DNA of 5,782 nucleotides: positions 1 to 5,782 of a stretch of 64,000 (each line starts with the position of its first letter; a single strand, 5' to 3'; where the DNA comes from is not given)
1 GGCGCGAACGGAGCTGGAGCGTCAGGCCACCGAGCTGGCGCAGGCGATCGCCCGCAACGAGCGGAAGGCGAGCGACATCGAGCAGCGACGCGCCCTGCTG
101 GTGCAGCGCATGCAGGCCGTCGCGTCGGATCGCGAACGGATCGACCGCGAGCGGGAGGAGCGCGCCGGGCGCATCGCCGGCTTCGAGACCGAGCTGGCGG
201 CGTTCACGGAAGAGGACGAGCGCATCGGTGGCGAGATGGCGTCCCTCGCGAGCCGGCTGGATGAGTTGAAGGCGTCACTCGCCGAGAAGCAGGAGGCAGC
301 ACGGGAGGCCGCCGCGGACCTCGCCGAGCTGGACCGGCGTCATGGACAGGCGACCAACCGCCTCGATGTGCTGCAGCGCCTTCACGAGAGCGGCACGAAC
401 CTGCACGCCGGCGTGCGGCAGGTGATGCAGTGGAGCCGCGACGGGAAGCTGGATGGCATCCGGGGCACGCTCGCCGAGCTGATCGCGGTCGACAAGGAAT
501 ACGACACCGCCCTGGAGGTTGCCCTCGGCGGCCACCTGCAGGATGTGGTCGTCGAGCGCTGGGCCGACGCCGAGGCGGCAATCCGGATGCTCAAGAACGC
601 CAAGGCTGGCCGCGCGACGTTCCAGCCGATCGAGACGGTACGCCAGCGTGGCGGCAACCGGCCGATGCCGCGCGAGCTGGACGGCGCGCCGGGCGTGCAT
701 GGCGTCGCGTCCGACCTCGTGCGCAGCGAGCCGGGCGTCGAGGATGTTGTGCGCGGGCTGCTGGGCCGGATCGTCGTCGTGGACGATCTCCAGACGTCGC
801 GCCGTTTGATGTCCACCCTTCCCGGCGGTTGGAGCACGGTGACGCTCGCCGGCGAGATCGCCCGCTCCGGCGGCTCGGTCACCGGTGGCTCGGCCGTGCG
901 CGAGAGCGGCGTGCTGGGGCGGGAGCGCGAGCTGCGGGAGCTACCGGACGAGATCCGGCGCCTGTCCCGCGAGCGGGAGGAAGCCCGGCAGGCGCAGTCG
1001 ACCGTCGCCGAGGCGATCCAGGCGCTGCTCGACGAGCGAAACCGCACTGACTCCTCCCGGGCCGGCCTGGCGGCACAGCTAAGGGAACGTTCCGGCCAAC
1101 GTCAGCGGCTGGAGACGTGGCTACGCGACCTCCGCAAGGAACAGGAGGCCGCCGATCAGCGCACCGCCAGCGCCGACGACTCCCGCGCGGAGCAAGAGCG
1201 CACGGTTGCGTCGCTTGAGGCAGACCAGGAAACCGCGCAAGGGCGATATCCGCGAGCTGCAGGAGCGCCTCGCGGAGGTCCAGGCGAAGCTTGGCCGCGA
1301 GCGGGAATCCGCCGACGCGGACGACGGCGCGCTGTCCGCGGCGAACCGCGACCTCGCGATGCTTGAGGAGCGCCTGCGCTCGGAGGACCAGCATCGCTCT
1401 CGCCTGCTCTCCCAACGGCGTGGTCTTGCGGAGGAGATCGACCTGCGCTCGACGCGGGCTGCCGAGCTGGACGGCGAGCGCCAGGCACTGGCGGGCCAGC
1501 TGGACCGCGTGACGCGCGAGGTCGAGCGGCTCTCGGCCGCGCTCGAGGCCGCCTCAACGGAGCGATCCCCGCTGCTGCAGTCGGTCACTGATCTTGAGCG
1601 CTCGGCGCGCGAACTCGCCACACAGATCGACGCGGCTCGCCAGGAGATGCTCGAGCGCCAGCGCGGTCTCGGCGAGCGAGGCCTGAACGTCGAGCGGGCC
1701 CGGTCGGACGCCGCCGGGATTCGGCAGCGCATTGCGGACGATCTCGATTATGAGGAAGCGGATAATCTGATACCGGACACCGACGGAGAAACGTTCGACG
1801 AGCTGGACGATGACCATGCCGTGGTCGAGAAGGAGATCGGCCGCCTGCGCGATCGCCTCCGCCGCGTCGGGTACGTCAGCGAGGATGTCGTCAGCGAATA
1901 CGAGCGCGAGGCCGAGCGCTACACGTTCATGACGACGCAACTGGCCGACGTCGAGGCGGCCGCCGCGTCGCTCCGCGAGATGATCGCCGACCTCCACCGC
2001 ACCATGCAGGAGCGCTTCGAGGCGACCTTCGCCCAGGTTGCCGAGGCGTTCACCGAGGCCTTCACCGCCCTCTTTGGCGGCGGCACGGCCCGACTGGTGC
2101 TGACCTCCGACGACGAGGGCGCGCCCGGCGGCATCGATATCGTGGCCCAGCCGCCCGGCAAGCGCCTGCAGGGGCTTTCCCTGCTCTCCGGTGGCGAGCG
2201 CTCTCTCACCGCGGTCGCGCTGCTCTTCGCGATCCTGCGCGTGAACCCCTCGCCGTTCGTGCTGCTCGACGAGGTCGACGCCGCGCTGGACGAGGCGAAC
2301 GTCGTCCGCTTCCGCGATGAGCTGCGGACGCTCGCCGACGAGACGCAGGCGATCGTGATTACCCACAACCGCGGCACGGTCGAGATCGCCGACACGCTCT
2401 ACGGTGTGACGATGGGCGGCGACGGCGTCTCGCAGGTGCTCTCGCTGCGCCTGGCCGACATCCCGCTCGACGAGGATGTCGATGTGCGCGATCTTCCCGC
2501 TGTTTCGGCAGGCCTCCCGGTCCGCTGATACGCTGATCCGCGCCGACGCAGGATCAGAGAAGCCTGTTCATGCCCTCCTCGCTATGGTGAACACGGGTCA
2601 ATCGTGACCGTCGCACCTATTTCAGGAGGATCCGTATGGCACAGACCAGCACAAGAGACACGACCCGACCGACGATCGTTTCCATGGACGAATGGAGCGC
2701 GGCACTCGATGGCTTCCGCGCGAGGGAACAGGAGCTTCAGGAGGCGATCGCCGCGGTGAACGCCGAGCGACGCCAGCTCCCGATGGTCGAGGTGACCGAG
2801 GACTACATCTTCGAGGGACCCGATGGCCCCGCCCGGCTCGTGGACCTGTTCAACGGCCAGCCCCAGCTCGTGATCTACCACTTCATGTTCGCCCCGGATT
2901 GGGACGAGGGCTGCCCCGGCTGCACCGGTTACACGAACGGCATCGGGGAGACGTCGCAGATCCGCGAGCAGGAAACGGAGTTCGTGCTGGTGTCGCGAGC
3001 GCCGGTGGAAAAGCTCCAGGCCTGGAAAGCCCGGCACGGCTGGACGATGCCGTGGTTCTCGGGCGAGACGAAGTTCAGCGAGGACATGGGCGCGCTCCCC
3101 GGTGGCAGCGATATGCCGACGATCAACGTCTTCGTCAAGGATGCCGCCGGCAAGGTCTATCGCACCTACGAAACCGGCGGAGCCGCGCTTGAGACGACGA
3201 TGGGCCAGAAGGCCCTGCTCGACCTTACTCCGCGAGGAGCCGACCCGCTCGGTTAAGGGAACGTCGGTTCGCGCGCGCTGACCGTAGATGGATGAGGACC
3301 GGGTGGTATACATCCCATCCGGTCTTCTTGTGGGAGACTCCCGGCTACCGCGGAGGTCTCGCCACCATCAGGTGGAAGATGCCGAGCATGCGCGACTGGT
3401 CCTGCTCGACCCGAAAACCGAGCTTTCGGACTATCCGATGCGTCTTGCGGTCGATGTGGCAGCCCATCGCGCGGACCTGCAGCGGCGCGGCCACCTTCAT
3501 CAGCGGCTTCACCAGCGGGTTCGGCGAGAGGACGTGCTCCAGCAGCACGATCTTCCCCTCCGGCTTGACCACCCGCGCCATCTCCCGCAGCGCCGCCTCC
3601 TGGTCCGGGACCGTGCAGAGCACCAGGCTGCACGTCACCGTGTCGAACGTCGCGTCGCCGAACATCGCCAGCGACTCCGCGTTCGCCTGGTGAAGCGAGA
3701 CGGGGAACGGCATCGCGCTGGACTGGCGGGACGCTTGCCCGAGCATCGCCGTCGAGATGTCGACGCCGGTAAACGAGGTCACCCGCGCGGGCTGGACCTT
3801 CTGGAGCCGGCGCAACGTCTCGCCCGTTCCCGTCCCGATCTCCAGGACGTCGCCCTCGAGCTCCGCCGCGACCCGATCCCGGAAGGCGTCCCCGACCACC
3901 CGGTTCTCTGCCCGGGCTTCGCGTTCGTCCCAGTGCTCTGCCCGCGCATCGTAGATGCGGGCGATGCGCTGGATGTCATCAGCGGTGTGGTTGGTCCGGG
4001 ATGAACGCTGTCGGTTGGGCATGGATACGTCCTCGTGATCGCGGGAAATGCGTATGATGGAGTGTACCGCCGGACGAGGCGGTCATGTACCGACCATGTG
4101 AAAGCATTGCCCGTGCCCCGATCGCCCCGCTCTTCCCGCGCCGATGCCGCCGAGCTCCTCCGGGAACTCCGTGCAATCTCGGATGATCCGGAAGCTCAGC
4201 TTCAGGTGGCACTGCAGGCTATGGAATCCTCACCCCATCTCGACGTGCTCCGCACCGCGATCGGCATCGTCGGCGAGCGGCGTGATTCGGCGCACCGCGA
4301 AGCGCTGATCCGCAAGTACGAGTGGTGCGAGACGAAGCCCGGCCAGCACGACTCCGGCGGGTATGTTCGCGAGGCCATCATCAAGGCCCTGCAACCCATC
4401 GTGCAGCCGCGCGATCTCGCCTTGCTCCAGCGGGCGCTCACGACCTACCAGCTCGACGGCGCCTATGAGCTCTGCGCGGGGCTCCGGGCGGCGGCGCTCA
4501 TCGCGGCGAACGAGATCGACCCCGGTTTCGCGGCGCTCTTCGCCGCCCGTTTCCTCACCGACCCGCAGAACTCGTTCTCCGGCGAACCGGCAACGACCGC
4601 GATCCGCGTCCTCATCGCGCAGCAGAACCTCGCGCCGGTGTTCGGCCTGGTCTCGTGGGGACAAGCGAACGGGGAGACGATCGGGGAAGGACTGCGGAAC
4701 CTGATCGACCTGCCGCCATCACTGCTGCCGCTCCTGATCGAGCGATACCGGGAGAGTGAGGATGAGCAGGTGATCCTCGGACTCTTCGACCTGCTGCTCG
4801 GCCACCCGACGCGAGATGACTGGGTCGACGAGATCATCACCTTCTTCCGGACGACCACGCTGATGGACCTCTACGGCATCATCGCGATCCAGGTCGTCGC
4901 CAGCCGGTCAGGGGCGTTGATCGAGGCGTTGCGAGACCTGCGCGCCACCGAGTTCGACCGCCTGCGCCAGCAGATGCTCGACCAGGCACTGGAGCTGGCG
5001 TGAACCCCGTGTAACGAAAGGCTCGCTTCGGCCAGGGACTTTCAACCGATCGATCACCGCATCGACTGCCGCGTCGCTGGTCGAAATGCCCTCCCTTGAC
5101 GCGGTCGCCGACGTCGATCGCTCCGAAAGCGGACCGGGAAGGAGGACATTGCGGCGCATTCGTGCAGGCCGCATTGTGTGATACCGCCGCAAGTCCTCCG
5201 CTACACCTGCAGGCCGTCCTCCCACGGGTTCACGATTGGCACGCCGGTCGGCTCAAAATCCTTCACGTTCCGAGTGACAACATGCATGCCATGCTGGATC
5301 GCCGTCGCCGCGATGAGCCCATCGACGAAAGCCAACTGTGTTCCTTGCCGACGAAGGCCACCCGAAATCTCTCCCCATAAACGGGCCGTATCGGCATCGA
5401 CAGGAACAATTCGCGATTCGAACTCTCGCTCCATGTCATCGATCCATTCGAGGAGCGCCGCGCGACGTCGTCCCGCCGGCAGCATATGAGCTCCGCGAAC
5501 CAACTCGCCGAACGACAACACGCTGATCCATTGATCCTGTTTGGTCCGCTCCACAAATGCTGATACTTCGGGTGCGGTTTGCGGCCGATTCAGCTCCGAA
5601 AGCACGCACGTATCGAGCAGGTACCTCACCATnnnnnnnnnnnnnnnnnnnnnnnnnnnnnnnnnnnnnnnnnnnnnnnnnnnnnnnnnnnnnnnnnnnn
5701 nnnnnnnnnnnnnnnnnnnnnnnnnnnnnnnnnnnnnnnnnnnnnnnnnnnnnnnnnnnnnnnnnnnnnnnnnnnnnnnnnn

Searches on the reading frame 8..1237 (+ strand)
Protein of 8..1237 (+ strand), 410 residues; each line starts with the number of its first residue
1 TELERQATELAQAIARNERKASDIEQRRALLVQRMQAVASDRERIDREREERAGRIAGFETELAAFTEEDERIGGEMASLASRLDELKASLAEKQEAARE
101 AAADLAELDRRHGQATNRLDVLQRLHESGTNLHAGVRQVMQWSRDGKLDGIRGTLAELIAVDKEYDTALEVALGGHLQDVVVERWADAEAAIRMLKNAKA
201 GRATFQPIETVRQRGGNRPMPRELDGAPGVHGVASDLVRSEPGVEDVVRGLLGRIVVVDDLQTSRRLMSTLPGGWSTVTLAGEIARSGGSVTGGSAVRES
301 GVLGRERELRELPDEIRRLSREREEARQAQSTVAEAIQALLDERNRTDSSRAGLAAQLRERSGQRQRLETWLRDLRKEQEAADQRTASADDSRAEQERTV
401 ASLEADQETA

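Call 65: search_protein_families(library=pfam, proteins=[window:8-1237:+], max_evalue=0.00001)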
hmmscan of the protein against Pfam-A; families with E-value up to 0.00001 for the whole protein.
window:8-1237:+ (410 aa): 1 family
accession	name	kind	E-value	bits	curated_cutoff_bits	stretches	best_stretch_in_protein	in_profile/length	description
PF06470.18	SMC_hinge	-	2.5e-28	99.3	22.5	1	149-267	2-115/116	SMC proteins Flexible Hinge Domain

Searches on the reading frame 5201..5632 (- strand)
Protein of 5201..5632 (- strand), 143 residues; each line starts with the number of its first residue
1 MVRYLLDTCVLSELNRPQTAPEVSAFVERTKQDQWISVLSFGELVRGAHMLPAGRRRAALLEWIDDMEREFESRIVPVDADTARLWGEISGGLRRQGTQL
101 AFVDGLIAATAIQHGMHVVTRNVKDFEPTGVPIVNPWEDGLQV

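Call 16: search_protein_families(library=ncbifam, proteins=[window:5201-5632:-], max_evalue=10)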
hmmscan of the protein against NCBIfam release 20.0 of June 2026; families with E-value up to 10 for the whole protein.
window:5201-5632:- (143 aa): 4 families
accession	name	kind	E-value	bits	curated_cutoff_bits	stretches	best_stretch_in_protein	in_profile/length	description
NF047863.1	VapCLeptosp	equivalog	3.2e-12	46.9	140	1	4-127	1-119/130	type II toxin-antitoxin system tRNA(fMet)-specific endonuclease VapC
NF010285.0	PRK13725.1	subfamily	3.4e-08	33.5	143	1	1-129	1-123/132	tRNA(fMet)-specific endonuclease VapC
NF047959.1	TA_toxin_VapC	equivalog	4.5e-06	26.8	80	1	5-128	2-118/125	type II toxin-antitoxin system VapC family toxin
TIGR02724.1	phenyl_P_beta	equivalog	0.17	10.2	468.95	1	17-121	277-381/472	phenylphosphate carboxylase subunit beta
